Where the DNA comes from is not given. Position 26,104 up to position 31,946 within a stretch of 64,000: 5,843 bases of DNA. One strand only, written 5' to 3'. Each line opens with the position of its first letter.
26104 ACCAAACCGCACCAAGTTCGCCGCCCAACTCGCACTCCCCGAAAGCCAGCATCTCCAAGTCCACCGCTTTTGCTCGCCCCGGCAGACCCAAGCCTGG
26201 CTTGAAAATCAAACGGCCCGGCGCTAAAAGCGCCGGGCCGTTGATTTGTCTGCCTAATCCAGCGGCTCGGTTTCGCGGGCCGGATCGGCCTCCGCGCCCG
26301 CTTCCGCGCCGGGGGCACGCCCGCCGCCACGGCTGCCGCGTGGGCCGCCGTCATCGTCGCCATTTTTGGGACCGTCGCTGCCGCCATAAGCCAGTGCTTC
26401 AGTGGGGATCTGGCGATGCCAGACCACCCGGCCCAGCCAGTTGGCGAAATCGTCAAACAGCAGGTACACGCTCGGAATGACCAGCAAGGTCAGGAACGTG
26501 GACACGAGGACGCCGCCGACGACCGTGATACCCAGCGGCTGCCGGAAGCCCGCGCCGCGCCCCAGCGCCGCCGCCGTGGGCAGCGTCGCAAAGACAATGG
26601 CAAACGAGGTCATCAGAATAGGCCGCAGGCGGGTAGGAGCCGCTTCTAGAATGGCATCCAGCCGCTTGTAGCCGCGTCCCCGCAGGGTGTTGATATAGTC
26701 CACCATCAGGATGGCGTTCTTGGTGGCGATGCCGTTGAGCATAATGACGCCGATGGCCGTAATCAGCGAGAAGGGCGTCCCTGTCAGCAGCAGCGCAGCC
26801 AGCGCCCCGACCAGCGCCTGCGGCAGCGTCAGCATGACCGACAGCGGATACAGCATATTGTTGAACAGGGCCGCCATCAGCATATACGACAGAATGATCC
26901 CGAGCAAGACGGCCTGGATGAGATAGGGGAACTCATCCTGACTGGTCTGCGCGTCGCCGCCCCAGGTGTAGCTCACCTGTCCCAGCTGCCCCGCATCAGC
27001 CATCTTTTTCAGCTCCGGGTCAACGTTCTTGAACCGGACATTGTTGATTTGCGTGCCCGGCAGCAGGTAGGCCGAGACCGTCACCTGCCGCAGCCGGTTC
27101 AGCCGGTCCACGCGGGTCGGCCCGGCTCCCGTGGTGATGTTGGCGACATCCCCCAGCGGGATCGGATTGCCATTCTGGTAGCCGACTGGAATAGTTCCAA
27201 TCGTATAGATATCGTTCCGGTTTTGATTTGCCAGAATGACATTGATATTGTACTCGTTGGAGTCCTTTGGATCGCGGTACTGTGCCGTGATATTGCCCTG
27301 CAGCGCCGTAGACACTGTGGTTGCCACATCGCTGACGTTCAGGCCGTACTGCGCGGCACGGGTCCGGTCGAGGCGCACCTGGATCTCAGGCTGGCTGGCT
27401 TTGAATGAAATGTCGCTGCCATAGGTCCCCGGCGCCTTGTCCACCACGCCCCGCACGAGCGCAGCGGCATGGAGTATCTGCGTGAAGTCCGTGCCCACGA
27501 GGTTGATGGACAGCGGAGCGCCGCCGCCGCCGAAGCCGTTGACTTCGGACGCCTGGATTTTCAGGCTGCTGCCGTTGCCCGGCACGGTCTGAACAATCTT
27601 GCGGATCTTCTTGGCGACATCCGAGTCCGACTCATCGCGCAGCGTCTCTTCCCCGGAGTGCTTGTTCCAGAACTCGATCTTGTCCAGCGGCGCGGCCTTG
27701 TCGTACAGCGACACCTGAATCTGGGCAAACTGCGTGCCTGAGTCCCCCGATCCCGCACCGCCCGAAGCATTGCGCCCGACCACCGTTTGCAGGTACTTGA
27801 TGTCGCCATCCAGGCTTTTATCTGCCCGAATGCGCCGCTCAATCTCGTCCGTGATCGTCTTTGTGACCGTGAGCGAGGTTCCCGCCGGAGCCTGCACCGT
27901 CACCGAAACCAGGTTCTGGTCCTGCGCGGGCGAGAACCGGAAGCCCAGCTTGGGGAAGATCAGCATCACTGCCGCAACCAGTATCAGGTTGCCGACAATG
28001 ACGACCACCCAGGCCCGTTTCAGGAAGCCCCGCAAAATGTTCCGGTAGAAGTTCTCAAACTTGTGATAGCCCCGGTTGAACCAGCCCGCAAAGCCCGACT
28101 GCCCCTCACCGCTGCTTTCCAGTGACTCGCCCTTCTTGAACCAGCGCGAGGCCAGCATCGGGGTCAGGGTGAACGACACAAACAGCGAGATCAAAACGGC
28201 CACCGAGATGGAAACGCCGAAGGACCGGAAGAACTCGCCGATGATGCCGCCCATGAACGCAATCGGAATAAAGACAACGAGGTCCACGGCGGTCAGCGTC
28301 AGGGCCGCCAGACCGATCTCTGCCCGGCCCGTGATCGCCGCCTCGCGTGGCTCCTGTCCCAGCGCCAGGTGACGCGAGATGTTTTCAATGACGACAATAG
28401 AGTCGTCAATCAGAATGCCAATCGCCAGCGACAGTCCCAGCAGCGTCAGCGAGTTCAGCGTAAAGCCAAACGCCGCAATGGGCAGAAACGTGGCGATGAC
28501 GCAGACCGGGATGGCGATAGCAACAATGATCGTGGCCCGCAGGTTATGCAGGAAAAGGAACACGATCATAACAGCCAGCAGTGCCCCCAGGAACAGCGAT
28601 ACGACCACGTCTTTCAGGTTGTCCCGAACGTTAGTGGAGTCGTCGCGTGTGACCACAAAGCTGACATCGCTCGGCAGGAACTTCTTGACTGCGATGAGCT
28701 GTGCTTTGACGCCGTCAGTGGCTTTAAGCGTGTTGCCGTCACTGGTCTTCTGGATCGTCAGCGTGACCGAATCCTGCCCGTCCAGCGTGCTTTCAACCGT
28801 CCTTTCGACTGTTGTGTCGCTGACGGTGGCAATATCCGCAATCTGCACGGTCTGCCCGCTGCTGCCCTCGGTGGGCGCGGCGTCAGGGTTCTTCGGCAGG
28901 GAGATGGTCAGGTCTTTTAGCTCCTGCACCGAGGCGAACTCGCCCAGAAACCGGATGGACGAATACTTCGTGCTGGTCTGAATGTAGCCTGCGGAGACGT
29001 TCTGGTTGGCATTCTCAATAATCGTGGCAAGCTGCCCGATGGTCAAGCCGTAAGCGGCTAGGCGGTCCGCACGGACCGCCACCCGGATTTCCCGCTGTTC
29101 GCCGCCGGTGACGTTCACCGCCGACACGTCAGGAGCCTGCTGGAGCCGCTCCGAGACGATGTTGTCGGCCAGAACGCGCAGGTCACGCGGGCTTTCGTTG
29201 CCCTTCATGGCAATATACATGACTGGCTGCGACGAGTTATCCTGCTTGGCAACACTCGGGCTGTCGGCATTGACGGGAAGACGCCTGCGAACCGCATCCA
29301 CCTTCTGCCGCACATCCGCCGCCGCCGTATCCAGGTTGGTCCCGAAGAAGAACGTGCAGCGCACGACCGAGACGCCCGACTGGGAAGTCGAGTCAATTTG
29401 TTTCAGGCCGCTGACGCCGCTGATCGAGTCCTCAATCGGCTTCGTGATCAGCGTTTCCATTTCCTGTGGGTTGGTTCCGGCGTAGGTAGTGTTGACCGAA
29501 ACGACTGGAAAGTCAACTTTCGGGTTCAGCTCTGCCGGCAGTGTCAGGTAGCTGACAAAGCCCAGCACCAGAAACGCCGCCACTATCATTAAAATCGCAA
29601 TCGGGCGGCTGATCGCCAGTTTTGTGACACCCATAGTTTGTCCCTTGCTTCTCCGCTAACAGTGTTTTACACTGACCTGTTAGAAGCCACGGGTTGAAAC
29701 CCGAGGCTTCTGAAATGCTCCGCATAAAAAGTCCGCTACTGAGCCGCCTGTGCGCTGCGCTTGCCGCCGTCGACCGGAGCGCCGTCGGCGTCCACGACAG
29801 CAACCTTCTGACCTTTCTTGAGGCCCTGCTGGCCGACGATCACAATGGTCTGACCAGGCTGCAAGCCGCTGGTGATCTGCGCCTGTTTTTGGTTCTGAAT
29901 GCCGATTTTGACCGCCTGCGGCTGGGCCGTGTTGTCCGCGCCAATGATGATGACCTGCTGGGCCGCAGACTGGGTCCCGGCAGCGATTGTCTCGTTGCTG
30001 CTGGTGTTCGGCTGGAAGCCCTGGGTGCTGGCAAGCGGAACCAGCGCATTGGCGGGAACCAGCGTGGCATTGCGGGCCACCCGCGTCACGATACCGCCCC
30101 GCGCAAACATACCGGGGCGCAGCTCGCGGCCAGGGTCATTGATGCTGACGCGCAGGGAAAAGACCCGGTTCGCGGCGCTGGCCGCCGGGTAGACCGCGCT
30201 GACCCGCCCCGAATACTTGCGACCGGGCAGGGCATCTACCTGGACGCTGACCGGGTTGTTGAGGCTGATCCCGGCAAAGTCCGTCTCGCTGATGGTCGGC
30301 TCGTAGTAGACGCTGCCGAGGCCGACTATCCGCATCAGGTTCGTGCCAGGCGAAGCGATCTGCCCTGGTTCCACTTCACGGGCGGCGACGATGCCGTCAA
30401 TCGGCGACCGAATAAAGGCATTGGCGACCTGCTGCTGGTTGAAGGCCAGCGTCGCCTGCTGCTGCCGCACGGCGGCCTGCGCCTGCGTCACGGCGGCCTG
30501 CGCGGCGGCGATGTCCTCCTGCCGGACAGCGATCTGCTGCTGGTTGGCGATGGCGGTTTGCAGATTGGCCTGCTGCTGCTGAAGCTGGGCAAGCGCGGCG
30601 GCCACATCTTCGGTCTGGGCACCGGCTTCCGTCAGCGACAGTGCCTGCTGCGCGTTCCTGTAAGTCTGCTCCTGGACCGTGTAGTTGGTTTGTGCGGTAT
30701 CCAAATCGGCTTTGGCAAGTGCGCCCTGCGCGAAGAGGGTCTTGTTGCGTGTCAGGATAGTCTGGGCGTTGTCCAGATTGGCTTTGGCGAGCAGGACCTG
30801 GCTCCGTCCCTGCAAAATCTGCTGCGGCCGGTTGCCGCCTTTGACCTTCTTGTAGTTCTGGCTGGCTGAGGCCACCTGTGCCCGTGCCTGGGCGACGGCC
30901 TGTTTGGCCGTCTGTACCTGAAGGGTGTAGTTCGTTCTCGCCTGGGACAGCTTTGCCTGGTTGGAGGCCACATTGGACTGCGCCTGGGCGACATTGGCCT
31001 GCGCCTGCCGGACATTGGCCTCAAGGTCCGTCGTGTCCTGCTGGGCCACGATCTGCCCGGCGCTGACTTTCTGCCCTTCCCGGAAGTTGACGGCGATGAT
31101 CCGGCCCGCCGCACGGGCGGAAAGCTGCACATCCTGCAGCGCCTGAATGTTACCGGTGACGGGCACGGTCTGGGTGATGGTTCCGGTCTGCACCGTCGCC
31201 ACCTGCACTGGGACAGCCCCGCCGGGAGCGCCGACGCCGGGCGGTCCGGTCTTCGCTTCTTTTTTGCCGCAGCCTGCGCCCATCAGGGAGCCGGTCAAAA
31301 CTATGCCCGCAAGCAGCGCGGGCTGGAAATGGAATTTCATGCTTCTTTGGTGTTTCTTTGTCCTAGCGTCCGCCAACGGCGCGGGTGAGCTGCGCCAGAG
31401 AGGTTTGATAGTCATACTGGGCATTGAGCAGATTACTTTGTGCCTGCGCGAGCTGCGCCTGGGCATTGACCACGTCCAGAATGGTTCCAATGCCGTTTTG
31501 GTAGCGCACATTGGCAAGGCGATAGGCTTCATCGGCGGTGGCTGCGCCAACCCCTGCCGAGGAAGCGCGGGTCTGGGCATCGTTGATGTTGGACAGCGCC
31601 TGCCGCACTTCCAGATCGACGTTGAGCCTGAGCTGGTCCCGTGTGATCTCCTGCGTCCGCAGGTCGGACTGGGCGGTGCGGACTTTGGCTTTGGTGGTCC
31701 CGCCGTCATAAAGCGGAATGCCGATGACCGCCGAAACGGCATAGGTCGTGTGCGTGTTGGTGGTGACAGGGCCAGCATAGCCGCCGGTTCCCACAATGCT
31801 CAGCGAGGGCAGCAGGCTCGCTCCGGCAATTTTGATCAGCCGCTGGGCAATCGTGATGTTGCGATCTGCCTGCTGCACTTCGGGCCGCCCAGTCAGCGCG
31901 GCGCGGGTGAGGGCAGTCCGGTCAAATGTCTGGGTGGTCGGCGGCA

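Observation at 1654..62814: Five or more repeat families share one two-hairpin arm design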

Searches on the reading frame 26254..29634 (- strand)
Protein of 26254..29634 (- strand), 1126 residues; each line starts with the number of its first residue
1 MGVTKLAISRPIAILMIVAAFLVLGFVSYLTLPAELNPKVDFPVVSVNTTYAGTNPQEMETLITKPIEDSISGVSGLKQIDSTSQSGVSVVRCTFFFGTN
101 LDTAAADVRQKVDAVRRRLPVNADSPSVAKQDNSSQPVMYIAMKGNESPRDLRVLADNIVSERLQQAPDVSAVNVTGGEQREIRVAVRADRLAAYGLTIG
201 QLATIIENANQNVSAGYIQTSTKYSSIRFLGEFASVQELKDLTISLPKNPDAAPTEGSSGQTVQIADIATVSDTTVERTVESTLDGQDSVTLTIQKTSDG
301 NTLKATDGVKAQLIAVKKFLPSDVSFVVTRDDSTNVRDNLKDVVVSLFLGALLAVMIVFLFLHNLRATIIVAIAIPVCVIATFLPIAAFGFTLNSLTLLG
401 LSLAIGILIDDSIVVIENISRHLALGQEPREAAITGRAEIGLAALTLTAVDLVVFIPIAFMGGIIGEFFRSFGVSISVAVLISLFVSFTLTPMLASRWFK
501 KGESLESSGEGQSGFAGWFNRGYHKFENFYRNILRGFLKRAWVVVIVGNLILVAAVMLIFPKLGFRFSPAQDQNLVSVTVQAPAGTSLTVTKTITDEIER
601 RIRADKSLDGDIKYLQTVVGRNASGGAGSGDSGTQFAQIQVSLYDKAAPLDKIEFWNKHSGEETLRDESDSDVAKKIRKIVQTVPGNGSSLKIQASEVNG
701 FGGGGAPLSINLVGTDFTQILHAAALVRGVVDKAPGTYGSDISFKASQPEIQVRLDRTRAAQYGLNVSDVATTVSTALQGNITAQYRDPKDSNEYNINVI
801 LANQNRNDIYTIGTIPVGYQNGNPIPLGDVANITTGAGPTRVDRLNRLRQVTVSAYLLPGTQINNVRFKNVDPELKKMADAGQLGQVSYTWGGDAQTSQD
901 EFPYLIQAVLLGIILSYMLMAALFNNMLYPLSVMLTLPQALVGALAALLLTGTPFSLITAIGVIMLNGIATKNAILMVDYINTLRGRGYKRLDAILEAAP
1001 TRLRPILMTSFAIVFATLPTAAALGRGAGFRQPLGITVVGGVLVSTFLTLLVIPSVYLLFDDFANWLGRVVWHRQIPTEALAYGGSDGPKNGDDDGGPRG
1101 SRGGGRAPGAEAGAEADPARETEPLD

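Call 97: search_protein_families(library=pfam, proteins=[window:26254-29634:-], max_evalue=0.00001)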
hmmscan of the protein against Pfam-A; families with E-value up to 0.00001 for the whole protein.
window:26254-29634:- (1126 aa): 2 families
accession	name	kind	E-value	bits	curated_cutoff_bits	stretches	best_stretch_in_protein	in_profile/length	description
PF00873.25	ACR_tran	-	1e-252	841.6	28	1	4-1061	2-1021/1021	AcrB/AcrD/AcrF family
PF03176.21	MMPL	-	9.2e-09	35.1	20.5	0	290-496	88-300/333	MMPL family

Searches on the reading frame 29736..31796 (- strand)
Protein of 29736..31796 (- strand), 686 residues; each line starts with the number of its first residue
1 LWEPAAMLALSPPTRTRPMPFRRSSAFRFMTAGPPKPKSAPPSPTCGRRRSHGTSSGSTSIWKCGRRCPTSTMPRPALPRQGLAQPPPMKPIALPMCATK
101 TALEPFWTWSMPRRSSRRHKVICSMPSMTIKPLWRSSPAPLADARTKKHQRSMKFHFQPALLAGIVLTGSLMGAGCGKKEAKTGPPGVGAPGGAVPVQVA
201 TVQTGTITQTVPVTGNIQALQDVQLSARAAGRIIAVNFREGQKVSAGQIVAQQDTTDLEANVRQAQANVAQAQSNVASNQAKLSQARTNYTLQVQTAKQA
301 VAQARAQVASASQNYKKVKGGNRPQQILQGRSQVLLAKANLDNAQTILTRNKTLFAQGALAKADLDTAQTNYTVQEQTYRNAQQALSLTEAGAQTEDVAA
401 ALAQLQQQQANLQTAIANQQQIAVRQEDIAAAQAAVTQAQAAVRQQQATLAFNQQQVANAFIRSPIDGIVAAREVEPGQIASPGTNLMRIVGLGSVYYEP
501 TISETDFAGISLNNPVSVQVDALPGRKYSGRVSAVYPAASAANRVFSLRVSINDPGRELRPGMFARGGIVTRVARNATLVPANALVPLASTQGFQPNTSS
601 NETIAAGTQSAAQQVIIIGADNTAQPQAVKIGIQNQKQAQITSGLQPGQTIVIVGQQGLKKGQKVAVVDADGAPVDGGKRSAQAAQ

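Call 98: search_protein_families(library=pfam, proteins=[window:29736-31796:-], max_evalue=0.00001)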
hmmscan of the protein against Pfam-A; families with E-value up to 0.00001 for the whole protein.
window:29736-31796:- (686 aa): 3 families
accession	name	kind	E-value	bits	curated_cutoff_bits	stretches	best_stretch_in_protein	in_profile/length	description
PF16576.10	HlyD_D23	-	2.4e-27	96.1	30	1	404-565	55-214/214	Barrel-sandwich domain of CusB or HlyD membrane-fusion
PF13437.12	HlyD_3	-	7.3e-16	59.3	22.2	1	462-562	2-106/106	HlyD family secretion protein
PF13533.13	Biotin_lipoyl_2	-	3.6e-06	27.1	29.8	0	223-249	1-27/32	Biotin-lipoyl like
